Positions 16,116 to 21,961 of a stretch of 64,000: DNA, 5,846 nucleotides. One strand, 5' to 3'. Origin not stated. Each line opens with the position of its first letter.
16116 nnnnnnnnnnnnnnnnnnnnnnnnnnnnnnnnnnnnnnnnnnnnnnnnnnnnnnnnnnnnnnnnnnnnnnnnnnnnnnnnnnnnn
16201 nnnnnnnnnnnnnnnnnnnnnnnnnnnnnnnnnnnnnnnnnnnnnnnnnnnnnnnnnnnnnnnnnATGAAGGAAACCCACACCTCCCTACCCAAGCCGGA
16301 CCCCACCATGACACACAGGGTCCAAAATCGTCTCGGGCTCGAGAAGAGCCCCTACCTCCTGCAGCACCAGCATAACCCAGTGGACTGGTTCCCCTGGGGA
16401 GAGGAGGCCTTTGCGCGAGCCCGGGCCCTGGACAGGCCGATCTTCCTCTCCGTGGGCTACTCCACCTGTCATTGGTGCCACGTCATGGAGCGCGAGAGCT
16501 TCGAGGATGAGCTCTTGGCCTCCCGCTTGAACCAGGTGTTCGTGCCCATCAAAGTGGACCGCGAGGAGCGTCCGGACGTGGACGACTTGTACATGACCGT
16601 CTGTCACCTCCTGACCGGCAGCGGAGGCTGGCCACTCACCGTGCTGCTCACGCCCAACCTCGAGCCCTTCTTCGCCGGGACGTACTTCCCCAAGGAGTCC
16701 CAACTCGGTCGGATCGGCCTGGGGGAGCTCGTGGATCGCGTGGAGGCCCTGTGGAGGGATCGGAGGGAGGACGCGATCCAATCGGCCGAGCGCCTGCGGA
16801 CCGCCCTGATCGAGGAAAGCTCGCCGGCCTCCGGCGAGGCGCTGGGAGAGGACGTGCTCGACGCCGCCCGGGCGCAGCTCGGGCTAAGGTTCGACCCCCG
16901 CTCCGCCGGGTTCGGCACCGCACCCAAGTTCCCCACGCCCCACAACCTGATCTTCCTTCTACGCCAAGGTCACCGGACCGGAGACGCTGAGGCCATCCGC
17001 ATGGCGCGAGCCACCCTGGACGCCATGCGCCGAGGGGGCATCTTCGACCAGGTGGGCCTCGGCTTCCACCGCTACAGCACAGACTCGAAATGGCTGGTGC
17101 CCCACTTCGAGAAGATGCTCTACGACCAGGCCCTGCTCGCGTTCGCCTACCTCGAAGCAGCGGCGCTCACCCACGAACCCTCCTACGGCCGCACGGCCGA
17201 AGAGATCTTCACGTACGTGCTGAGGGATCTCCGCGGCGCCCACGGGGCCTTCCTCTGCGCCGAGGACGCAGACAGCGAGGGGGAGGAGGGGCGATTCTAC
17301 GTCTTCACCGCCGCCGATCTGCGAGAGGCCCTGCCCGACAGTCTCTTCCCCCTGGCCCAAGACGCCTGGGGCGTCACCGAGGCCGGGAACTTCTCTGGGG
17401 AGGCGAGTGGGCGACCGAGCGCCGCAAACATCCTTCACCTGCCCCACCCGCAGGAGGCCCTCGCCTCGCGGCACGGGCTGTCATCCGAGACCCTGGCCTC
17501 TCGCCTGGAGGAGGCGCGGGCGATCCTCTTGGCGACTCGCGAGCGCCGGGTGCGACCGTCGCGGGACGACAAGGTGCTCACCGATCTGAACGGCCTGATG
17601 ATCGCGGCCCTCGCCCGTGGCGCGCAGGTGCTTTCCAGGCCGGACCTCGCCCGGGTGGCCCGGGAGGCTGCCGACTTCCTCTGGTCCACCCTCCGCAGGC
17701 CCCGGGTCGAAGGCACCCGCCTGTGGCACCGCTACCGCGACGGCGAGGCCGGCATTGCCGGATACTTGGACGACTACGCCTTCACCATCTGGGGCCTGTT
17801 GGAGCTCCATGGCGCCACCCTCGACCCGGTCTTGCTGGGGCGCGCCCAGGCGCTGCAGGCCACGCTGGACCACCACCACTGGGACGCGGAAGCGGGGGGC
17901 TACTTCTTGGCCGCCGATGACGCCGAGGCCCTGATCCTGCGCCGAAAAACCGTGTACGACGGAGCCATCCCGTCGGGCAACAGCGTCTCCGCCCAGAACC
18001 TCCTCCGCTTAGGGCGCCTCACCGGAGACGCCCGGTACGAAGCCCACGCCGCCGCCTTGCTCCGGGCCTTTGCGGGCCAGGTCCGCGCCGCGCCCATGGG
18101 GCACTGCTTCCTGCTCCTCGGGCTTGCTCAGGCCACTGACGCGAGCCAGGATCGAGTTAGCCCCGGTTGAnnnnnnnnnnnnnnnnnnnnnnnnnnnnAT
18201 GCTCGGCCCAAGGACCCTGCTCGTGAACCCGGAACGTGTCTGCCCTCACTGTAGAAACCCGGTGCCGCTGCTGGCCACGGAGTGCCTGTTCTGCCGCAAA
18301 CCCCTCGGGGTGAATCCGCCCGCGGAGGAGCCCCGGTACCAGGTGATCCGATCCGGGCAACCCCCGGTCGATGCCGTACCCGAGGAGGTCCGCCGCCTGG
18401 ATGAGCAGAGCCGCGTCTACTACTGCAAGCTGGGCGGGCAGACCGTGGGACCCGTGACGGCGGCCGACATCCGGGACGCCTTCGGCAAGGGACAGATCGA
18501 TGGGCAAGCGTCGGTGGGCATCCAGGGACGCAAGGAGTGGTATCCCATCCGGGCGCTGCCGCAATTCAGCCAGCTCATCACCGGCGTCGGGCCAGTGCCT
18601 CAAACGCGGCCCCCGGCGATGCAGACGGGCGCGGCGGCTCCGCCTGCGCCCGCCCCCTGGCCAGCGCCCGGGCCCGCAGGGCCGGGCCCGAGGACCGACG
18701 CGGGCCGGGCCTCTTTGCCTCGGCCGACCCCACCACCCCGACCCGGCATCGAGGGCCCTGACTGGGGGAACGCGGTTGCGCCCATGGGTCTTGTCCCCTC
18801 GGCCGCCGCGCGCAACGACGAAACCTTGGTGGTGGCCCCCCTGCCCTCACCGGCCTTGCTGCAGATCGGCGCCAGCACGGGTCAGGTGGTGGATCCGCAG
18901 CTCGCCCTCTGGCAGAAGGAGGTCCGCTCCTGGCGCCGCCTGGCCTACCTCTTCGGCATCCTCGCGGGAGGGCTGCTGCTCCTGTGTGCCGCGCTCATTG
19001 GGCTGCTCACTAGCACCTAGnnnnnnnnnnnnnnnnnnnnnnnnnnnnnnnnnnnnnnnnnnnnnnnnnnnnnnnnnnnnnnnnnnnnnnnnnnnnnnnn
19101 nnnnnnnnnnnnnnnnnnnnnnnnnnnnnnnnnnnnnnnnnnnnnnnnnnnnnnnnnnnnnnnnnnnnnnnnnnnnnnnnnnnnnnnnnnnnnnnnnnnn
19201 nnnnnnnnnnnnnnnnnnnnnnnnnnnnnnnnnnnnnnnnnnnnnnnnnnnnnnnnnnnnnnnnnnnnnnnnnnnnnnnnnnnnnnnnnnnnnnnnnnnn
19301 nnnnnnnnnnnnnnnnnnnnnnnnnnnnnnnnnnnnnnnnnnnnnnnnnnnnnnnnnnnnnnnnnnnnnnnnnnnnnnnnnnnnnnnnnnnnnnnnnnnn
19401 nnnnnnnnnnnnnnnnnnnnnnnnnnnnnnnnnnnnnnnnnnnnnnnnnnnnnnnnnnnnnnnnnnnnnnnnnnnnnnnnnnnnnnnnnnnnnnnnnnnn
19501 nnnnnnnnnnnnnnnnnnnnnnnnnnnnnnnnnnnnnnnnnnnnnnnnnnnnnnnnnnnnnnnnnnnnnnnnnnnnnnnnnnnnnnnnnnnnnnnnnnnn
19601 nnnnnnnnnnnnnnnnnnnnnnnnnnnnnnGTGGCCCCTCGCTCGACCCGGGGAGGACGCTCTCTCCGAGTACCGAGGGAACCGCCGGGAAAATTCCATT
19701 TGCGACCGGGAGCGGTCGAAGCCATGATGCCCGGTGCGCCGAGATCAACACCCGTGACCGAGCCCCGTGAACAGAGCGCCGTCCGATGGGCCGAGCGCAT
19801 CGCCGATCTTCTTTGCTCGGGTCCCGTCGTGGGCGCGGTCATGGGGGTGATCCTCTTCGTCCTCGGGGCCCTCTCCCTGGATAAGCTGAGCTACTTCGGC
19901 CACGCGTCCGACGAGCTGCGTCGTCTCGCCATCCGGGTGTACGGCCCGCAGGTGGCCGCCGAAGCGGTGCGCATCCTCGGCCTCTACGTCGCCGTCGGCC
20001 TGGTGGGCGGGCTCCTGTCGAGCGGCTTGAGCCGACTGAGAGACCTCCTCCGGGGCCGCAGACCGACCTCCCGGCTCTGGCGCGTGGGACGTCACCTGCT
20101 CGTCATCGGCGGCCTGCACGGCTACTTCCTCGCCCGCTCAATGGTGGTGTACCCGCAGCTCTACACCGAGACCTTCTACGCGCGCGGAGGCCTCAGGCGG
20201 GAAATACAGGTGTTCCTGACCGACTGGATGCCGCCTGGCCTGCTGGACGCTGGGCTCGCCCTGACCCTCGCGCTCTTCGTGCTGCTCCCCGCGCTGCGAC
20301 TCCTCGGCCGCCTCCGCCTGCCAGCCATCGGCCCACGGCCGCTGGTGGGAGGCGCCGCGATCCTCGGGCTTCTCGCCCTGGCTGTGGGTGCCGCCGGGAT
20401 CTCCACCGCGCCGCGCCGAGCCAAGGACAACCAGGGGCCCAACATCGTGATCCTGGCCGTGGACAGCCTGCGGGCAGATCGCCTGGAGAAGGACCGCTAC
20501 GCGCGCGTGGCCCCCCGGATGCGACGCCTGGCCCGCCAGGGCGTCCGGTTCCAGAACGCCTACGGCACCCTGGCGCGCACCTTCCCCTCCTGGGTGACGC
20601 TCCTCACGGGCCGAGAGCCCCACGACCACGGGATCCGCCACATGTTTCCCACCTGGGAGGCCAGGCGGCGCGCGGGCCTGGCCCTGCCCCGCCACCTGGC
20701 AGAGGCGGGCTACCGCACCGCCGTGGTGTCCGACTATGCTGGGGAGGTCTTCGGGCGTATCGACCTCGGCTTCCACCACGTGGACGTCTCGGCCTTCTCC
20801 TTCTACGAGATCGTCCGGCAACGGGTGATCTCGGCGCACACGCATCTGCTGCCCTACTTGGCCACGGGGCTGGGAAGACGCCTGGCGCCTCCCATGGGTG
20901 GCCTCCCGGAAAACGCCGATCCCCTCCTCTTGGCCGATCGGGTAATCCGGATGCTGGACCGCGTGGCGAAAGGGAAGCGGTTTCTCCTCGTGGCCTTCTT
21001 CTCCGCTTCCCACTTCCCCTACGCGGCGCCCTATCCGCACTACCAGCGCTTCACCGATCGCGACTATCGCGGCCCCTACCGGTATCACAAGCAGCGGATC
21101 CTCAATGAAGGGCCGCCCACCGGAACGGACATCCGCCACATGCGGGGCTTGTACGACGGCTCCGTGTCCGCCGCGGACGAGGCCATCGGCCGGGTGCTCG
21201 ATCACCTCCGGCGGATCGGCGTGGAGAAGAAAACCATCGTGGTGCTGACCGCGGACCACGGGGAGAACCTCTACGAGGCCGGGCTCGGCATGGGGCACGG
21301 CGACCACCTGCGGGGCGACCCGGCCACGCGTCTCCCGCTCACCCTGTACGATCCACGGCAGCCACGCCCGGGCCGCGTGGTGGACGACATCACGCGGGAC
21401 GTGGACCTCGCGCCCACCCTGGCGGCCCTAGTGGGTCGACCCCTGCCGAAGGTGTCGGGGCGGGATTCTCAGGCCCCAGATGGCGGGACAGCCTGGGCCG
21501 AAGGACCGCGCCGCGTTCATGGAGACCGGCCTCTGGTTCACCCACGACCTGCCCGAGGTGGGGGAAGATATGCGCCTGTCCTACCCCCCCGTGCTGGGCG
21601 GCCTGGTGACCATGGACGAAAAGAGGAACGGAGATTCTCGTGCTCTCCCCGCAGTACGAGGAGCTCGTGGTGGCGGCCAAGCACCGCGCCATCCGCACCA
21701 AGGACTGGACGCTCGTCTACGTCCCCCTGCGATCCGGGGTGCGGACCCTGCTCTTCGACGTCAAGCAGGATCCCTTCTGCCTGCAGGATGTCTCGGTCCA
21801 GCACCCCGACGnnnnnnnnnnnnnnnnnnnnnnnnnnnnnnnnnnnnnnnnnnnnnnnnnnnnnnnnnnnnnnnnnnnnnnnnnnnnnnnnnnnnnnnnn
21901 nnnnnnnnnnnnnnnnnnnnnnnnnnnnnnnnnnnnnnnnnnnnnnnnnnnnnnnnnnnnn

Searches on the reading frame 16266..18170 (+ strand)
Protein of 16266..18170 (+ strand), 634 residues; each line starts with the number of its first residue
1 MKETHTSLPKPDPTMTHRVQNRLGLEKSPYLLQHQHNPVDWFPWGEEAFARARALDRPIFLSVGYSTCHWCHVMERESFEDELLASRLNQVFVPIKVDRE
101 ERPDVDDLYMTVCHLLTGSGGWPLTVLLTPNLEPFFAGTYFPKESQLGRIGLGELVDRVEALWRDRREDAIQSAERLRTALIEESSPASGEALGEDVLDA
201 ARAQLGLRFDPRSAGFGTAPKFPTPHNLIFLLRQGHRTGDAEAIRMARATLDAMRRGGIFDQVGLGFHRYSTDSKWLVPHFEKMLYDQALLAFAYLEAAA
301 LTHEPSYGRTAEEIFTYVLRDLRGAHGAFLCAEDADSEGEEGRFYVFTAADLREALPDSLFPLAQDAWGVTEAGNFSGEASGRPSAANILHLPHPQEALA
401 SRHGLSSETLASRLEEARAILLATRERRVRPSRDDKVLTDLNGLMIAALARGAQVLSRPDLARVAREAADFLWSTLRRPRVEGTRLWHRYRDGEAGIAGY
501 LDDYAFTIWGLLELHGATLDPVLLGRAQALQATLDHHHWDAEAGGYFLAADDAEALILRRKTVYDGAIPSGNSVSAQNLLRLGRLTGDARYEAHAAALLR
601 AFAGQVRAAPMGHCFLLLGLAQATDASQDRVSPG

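Call 38: search_protein_families(library=pfam, proteins=[window:16266-18167:+], max_evalue=0.01)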
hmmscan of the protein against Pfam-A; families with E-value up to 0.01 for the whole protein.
window:16266-18167:+ (634 aa): 2 families
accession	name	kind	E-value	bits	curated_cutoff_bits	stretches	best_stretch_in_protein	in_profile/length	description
PF03190.21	Thioredox_DsbH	-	4e-72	241.9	27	1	20-181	1-162/163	Protein of unknown function, DUF255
PF13899.12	Thioredoxin_7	-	5.6e-07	30.1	27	1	40-104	1-65/83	Thioredoxin-like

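Call 78: find_encoding_contigs(protein=window:16266-18170:+, flank=10000, max_places=5)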
Protein window:16266-18170:+ (634 aa): no gene with exactly this product is on record in the collection.

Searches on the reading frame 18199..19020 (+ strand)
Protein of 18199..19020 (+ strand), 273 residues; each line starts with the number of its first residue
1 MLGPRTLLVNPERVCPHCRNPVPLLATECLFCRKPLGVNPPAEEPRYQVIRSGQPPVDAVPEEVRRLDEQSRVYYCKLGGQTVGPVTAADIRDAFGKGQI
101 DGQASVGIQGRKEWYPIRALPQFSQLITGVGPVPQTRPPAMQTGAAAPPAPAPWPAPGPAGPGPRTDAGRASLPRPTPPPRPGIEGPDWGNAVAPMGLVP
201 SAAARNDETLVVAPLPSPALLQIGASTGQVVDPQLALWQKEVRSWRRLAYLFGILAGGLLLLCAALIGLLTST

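Call 38: search_protein_families(library=pfam, proteins=[window:18199-19017:+], max_evalue=0.01)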
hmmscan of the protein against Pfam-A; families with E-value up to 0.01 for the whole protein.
window:18199-19017:+ (273 aa): 1 family
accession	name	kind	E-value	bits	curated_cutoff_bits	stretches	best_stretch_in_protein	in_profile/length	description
PF14237.11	GYF_2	-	3.9e-08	33.4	25.8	1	74-123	1-50/50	GYF domain 2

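Call 79: find_encoding_contigs(protein=window:18199-19020:+, flank=10000, max_places=5)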
Protein window:18199-19020:+ (273 aa): 2 contigs read that carry it; 2 places shown.
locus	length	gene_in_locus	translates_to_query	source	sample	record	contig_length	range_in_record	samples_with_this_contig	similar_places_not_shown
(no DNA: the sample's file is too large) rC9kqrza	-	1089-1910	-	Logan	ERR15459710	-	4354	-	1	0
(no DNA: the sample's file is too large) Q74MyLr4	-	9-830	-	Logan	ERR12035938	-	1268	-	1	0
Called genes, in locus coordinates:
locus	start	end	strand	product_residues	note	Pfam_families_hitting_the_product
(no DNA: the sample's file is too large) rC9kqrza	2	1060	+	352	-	?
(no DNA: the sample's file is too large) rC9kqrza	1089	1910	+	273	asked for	PF14237:GYF_2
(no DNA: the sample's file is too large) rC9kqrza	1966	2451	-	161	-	-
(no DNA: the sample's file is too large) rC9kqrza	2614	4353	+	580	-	?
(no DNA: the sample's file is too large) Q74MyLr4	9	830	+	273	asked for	PF14237:GYF_2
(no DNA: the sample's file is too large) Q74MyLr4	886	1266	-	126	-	?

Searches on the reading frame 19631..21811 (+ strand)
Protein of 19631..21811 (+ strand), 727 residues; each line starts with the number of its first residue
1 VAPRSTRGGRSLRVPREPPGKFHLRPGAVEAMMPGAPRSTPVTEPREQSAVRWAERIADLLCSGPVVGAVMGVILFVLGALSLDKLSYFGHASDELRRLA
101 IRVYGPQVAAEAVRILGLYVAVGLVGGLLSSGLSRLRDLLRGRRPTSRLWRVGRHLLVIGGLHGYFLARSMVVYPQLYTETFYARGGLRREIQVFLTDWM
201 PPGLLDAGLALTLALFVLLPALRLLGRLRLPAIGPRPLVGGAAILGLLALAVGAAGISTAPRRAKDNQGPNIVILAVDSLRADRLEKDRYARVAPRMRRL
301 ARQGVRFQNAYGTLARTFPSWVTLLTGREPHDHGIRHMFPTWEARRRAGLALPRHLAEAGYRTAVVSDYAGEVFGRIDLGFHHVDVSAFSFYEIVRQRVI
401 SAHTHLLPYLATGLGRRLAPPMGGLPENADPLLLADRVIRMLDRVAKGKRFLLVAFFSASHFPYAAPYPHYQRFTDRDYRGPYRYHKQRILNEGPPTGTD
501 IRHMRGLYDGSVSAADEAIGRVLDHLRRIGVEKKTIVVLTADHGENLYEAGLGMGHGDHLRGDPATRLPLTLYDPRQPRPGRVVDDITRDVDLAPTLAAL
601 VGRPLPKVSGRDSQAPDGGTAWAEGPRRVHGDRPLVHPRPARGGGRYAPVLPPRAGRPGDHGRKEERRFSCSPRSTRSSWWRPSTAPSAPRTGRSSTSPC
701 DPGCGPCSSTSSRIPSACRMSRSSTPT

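Call 38: search_protein_families(library=pfam, proteins=[window:19631-21811:+], max_evalue=0.01)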
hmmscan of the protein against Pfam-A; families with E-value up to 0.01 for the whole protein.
window:19631-21811:+ (727 aa): 2 families
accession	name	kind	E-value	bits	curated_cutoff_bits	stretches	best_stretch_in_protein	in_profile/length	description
PF00884.28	Sulfatase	-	2e-40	139.4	25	1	270-602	1-300/301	Sulfatase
PF01663.27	Phosphodiest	-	9.6e-15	55.4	23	1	273-337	2-64/342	Type I phosphodiesterase / nucleotide pyrophosphatase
